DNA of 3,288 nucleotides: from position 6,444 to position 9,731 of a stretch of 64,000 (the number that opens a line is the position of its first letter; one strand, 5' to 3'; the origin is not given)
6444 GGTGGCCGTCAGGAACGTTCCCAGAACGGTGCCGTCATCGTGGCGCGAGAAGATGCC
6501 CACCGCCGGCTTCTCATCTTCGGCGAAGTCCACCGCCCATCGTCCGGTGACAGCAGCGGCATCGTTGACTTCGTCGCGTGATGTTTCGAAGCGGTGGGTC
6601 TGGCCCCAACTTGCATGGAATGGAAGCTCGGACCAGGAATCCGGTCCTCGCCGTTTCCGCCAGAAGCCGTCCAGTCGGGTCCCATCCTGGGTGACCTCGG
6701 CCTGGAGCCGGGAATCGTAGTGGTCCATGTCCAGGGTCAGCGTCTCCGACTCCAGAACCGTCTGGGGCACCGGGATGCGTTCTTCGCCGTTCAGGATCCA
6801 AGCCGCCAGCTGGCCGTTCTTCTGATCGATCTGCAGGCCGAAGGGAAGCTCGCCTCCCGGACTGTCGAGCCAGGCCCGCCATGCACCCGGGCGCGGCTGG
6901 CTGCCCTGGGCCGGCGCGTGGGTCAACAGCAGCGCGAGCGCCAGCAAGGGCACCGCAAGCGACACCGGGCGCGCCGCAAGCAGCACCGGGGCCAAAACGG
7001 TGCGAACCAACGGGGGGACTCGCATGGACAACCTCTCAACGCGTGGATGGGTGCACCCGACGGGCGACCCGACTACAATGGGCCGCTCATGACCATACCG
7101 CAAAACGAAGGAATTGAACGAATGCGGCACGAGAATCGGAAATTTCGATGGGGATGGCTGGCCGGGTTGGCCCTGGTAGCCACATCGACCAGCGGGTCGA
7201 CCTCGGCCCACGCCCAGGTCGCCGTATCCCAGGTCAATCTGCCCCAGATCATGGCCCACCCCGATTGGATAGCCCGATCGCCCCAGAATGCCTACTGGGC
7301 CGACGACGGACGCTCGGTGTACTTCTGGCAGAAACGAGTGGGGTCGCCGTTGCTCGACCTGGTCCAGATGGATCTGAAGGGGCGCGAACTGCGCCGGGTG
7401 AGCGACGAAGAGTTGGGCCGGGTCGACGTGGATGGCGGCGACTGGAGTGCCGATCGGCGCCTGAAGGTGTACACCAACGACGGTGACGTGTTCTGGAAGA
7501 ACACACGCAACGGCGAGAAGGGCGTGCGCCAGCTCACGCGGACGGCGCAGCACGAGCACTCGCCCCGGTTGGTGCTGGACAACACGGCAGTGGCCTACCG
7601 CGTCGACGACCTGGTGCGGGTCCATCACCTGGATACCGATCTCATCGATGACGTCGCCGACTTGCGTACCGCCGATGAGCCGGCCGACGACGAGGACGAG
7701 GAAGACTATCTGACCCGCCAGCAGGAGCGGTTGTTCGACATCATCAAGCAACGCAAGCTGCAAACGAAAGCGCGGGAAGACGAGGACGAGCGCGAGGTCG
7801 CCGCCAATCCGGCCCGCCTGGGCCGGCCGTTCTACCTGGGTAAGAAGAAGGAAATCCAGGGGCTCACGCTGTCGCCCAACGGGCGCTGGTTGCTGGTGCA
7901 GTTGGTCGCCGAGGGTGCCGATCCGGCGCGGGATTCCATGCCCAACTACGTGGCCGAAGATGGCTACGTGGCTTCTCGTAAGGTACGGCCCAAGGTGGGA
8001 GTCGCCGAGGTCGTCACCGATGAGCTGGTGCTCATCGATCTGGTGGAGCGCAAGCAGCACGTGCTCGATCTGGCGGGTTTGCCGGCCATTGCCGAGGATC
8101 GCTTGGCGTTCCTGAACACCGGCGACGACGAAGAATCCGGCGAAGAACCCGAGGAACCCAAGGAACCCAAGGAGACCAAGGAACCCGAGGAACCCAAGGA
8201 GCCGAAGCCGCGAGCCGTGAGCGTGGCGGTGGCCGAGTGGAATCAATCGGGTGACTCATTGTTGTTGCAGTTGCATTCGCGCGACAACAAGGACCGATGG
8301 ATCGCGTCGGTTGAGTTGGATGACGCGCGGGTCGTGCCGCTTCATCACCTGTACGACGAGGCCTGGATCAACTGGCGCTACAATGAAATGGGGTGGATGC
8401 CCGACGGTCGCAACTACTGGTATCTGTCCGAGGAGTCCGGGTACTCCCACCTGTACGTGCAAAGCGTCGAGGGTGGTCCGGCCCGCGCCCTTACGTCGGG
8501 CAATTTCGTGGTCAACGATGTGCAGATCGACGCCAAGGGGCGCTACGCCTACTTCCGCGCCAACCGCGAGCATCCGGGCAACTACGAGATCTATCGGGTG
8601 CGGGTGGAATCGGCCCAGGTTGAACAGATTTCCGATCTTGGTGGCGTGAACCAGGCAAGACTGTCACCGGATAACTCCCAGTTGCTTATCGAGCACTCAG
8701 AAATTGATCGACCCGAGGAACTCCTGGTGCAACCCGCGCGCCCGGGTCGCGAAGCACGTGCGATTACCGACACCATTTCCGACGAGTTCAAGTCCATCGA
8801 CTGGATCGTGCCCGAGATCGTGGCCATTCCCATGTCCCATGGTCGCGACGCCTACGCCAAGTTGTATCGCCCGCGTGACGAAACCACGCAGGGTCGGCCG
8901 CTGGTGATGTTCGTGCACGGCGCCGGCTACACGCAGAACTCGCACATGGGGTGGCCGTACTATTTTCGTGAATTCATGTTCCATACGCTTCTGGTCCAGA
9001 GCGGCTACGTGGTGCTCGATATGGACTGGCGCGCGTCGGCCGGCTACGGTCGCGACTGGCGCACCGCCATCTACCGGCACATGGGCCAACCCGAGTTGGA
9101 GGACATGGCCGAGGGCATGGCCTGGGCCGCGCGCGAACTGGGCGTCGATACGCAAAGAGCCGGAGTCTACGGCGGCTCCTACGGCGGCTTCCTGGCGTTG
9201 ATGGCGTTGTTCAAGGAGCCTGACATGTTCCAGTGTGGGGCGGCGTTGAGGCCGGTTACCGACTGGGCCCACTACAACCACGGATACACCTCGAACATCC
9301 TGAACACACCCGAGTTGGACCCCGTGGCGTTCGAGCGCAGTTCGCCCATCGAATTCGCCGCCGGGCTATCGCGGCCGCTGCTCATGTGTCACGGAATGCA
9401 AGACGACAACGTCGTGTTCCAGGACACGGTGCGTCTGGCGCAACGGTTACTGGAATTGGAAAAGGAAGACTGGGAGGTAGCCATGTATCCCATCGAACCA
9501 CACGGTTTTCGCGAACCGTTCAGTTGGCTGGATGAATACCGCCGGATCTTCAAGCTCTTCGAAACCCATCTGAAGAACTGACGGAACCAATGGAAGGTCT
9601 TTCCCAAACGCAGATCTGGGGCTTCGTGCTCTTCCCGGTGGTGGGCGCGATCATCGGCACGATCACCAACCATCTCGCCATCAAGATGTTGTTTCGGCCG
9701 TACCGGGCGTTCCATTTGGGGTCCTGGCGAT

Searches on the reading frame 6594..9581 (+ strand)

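Call 59: search_protein_families(library=ncbifam, proteins=[window:6594-9581:+], max_evalue=1e-10)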
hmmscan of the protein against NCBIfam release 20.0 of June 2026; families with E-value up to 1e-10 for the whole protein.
window:6594-9581:+ (995 aa): 3 families
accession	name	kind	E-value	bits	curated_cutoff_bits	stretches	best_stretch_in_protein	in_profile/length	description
NF053518.1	DipepPtdsDpp5Prph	equivalog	6.8e-20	71.1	900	1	601-867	255-519/655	dipeptidyl-peptidase Dpp5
TIGR02800.1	propeller_TolB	equivalog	2.3e-12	46.6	343.15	0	600-703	285-386/418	Tol-Pal system beta propeller repeat protein TolB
NF033523.0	lasso_peptidase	equivalog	3.4e-11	42.6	400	0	230-384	90-242/638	Atxe2 family lasso peptide isopeptidase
